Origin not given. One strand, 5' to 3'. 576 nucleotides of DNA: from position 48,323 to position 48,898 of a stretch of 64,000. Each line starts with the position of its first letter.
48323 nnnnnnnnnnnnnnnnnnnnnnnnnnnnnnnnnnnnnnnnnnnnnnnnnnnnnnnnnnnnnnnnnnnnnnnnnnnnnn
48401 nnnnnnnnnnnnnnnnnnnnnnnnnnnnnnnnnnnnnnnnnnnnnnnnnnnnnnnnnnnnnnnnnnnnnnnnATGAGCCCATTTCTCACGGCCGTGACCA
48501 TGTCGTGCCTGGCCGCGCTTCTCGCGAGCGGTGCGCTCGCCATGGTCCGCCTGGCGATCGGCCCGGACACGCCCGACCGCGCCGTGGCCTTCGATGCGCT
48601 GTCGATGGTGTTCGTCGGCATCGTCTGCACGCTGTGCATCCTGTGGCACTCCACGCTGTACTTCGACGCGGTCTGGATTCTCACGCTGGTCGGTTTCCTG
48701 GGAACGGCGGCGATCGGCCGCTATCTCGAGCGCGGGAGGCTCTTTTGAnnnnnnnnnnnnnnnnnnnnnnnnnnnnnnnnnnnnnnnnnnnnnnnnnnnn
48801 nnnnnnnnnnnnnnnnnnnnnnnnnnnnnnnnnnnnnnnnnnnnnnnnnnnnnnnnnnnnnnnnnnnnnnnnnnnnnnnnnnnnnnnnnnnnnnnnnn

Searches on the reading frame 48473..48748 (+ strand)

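Call 57: search_protein_families(library=pfam, proteins=[window:48473-48748:+], max_evalue=0.001)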
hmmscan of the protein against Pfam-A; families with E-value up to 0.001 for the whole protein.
window:48473-48748:+ (91 aa): 1 family
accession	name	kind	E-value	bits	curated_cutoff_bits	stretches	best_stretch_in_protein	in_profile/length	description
PF04066.18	MrpF_PhaF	-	3.1e-15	56.8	23.3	1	34-86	1-53/53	Multiple resistance and pH regulation protein F (MrpF / PhaF)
